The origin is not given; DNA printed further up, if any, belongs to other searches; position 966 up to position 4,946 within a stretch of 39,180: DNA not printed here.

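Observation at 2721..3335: Apparently intact histidine-phosphatase (PGAM-like) domain nested inside isoleucyl-tRNA synthetase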

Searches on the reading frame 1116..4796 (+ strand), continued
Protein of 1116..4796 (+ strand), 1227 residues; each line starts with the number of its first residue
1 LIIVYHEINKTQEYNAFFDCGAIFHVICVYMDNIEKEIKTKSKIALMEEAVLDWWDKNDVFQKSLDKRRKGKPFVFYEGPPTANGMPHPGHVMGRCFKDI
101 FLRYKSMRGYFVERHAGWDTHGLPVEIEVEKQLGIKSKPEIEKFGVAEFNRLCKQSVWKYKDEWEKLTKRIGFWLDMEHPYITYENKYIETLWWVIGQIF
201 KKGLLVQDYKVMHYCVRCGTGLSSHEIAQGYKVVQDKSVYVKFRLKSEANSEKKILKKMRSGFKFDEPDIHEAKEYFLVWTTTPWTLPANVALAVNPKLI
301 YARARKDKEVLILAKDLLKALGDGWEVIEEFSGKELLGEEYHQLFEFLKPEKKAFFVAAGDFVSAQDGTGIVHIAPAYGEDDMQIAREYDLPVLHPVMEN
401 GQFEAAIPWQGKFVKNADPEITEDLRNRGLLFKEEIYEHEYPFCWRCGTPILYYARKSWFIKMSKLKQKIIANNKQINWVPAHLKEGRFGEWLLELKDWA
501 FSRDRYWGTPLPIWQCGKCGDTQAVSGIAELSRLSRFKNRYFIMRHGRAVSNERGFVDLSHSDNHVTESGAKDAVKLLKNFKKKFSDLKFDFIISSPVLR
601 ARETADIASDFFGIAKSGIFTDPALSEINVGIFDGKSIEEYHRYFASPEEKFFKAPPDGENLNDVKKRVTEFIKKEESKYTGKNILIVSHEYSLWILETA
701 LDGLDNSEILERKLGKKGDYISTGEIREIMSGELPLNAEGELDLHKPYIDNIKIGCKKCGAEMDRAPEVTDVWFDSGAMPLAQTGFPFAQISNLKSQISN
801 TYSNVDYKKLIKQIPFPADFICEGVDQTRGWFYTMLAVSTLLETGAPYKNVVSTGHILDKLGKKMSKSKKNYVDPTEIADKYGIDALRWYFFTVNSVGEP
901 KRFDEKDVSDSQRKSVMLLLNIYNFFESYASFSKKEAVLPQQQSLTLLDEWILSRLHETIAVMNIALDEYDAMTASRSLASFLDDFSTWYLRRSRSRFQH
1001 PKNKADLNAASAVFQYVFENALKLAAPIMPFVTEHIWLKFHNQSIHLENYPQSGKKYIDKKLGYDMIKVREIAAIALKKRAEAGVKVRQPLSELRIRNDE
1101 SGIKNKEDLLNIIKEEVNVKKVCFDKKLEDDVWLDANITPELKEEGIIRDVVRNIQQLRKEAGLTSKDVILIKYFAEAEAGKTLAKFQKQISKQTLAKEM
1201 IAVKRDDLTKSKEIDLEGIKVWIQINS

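Call 16: search_solved_structures(query=window:1206-4796:+, max_evalue=1e-10, show_alignments=1)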
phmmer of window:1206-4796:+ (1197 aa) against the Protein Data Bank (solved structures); distinct sequences matched with E-value up to 1e-10: 39.
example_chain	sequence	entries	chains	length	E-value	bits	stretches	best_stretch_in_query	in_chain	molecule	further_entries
8c8u_A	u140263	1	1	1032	1.4e-240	804.4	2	6-503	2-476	Isoleucine--tRNA ligase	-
8c8v_A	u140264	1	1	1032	2.5e-240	803.6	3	710-1116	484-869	Isoleucine--tRNA ligase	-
8c9d_A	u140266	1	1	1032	8.6e-239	798.5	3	710-1116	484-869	Isoleucine--tRNA ligase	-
8c8w_A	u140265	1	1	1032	3.4e-237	793.2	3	710-1116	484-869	Isoleucine--tRNA ligase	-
1ile_A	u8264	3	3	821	4.9e-230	769.5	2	16-502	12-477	ISOLEUCYL-TRNA SYNTHETASE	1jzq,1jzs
9w01_B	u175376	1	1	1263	1.2e-167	562.8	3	247-507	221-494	Isoleucine--tRNA ligase, cytoplasmic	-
8wnd_A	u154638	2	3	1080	2.6e-158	531.9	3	242-509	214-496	isoleucine--tRNA ligase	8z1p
6ldk_A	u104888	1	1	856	2.3e-154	518.9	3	247-505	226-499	Isoleucine--tRNA ligase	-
9wqs_A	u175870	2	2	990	5.5e-153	514.3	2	17-509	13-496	Isoleucine--tRNA ligase, cytoplasmic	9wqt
7d5c_A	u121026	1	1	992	5.6e-153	514.3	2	17-509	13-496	Isoleucine--tRNA ligase, cytoplasmic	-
1ffy_A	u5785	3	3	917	1e-94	321.3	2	18-486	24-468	ISOLEUCYL-TRNA SYNTHETASE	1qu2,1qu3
8c9e_A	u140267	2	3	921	2.4e-93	316.8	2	17-486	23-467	Isoleucine--tRNA ligase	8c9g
8c9f_A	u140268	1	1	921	6.6e-91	308.7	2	17-486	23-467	Isoleucine--tRNA ligase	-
8wnf_A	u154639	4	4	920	1.4e-74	254.6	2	11-484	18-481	Isoleucine--tRNA ligase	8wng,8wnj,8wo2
8wni_A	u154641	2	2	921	1.4e-74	254.6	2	11-484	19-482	Isoleucine--tRNA ligase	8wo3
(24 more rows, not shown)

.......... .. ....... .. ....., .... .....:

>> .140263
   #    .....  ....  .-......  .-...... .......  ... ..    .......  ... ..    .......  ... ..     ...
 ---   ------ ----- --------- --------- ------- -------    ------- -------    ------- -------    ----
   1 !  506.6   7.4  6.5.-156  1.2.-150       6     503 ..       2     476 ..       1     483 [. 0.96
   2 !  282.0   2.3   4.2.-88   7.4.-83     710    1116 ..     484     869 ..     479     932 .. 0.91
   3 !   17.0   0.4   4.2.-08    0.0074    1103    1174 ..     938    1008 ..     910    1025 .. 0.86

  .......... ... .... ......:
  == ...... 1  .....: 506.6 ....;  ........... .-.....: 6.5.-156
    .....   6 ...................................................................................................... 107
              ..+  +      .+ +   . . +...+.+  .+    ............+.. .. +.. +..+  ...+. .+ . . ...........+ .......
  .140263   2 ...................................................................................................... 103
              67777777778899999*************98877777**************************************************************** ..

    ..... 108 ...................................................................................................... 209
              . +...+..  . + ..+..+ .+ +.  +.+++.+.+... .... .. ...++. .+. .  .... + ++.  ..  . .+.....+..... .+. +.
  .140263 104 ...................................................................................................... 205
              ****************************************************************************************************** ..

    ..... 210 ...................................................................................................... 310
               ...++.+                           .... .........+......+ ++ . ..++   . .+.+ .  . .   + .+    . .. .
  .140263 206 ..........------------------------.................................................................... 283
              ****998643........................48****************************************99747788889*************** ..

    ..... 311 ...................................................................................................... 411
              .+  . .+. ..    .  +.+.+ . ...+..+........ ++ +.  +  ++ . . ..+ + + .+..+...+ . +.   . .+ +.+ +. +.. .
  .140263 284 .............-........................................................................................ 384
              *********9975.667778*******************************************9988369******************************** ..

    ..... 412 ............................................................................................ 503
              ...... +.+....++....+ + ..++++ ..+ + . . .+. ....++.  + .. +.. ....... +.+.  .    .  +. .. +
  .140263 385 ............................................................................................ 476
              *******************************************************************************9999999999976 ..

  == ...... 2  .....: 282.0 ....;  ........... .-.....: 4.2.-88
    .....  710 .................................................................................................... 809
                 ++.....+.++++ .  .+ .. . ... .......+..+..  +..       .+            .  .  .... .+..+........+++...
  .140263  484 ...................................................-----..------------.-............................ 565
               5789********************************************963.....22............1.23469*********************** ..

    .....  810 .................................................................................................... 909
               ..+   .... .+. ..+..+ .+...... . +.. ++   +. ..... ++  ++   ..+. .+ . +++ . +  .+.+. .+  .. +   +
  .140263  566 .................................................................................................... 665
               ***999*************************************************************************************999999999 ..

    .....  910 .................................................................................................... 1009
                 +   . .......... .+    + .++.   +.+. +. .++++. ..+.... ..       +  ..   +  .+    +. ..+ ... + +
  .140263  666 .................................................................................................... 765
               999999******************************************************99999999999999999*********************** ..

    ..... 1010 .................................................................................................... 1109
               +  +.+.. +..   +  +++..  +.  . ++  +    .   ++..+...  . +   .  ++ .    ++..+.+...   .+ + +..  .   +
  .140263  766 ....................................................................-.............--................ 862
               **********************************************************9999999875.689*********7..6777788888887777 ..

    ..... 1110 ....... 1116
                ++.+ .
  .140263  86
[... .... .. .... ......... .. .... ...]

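Call 43: predict_structure(alignment_id=A3)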
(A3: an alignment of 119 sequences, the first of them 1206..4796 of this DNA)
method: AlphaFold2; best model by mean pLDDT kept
length: 1197 residues; sequences in the alignment: 119
mean_pLDDT: 90.4   pTM: 0.84
mean pLDDT of the five models: 90.4, 90.1, 89.6, 88.5, 88.2
residues with pLDDT >= 90: 865; 70-90: 277; 50-70: 34; < 50: 21
segments of 3 or more residues with pLDDT < 50: 1-7, 233-241, 767-769
pLDDT, mean of each block of 10 residues (from residue 1): 47 96 97 96 92 79 94 98 90 85 86 93 91 92 92 93 96 92 85 76 93 78 55 50 83 95 97 92 94 90 93 92 95 92 95 94 92 90 92 96 94 87 91 94 96 91 88 83 95 95 93 97 91 93 96 94 97 97 95 96 95 95 96 97 96 97 96 94 91 95 94 96 94 93 84 93 64 75 94 86 94 95 92 81 89 95 88 91 93 89 80 87 98 98 96 95 88 89 95 98 96 96 94 93 93 90 85 85 92 89 91 90 90 83 89 90 89 90 85 91
secondary structure, 60 per line:
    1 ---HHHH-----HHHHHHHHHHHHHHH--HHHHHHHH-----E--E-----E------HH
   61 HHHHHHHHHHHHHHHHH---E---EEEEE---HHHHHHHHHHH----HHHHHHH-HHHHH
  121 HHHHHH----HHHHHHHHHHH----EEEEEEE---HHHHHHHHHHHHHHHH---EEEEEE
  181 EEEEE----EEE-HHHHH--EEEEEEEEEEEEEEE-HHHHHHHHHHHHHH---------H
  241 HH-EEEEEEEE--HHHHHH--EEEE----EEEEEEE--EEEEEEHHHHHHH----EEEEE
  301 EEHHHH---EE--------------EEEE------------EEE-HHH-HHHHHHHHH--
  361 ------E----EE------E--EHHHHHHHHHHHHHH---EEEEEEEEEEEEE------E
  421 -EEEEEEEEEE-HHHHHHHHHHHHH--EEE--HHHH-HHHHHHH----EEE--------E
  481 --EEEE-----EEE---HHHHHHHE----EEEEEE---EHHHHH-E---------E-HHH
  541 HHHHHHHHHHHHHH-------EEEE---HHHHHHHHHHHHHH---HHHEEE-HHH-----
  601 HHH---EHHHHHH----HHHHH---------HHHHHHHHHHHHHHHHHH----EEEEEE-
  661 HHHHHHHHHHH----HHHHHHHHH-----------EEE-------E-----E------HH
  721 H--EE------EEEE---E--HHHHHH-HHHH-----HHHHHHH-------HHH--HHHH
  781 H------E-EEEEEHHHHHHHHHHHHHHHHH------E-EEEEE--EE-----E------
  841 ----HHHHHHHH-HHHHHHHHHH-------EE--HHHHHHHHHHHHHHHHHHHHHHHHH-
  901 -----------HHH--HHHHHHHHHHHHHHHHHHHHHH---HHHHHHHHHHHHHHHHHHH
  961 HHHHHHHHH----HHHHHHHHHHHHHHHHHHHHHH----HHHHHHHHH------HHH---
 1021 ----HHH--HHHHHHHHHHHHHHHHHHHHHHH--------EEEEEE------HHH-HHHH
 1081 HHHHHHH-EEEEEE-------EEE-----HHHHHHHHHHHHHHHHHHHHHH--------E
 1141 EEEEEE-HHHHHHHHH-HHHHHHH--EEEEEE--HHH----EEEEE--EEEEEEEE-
elements in order (helices of 4 or more, strands of 3 or more residues): H4-7 H13-27 H30-37 H59-77 E85-89 H93-103 H108-114 H116-126 H131-141 E146-152 H156-171 E175-185 E190-192 H194-198 E201-215 H217-230 E244-251 H254-259 E262-265 E270-276 E279-284 H285-291 E296-302 H303-306 E326-329 E342-344 H350-358 H384-397 E401-413 E422-431 H433-445 E448-450 H453-456 H458-464 E469-471 E483-486 E492-494 H498-504 E510-515 H520-524 H538-554 E562-565 H569-582 E589-591 H608-613 H618-622 H632-649 E654-659 H661-671 H676-684 E696-698 E732-735 H742-747 H749-752 H758-764 H777-781 E790-794 H795-811 E820-824 H845-852 H854-863 H875-899 H917-938 H942-969 H974-995 H1000-1008 H1030-1052 E1061-1066 H1077-1087 E1089-1094 E1102-1104 H1110-1131 E1140-1146 H1148-1156 H1158-1164 E1167-1172 E1182-1186 E1189-1196

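Call 52: fold_search(model_id=the predicted structure, library=pdb)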
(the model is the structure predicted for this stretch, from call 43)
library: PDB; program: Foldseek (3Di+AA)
matches with E <= 10: 1025; with E <= 0.001: 501
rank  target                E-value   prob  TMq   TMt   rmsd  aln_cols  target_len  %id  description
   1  8c8v                  4.1e-92  1.00  0.71  0.81   5.2      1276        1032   32  Priestia megaterium mupirocin-resistant isoleucyl-tRNA synthetase 2 with a fully-resolved C-terminal tRNA-binding domain (released 2023-08-16)
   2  8c9d                  8.1e-91  1.00  0.70  0.81   5.6      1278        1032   32  Priestia megaterium W130Q mutant of type 2 isoleucyl-tRNA synthetase complexed with an isoleucyl-adenylate analogue (released 2023-08-16)
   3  8c8w                  1.2e-90  1.00  0.71  0.81   5.2      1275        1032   32  Priestia megaterium mupirocin hyper-resistant HIGH motif mutant of type 2 isoleucyl-tRNA synthetase complexed with an is (released 2023-08-16)
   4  8c8u                  2.0e-89  1.00  0.71  0.82   5.2      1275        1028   32  Priestia megaterium mupirocin-resistant isoleucyl-tRNA synthetase 2 complexed with mupirocin (released 2023-08-23)
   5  1ile                  1.6e-73  1.00  0.63  0.91   4.2      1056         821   36  ISOLEUCYL-TRNA SYNTHETASE (released 1999-04-13)
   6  8wnd_A                3.1e-73  1.00  0.71  0.80   4.8      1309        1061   25  Crystal structure of Saccharomyces cerevisiae isoleucyl-tRNA synthetase in complex with tRNA(Ile) and isoleucine (released 2024-10-09)
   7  8z1p_A                2.0e-72  1.00  0.67  0.75   6.2      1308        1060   25  Crystal structure of Saccharomyces cerevisiae isoleucyl-tRNA synthetase in complex with a mimic tRNA(Met) and isoleuci (released 2024-12-18)
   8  7d5c                  6.6e-71  1.00  0.66  0.85   4.3      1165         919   26  IleRS in complex with a tRNA site inhibitor (released 2021-02-24)
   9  9wqt                  9.3e-70  1.00  0.66  0.85   4.2      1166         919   26  Crystal structure of Saccharomyces cerevisiae isoleucyl-tRNA synthetase in complex with reveromycin A and isoleucine (released 2026-04-08)
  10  8wnd_B                4.4e-69  1.00  0.69  0.87   4.2      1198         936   27  Crystal structure of Saccharomyces cerevisiae isoleucyl-tRNA synthetase in complex with tRNA(Ile) and isoleucine (released 2024-10-09)
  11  9wqs                  1.1e-68  1.00  0.65  0.84   4.5      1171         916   26  Crystal structure of Saccharomyces cerevisiae isoleucyl-tRNA synthetase in complex with reveromycin A and isoleucine (released 2026-04-08)
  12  6ldk                  1.3e-62  1.00  0.57  0.81   5.1      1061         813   28  Isoleucyl-tRNA synthetase from Candida albicans complexed with a isoleucyl-adenylate (released 2020-11-04)
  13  8c9f                  4.5e-54  1.00  0.59  0.75   9.4      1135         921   20  Priestia megaterium inactive HIGH motif mutant of type1 isoleucyl-tRNA synthetase complexed with an isoleucyl-adenylate  (released 2023-08-16)
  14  8c9e                  1.6e-53  1.00  0.59  0.76   9.3      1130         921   21  Priestia megaterium mupirocin-sensitive isoleucyl-tRNA synthetase 1 complexed with an isoleucyl-adenylate analogue (released 2023-08-16)
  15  1qu2_A                4.2e-49  1.00  0.56  0.72   9.2      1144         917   21  INSIGHTS INTO EDITING FROM AN ILE-TRNA SYNTHETASE STRUCTURE WITH TRNA(ILE) AND MUPIROCIN (released 1999-08-31)
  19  1qu3_A                1.3e-46  1.00  0.56  0.74   9.2      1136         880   21  INSIGHTS INTO EDITING FROM AN ILE-TRNA SYNTHETASE STRUCTURE WITH TRNA(ILE) AND MUPIROCIN (released 1999-08-31)
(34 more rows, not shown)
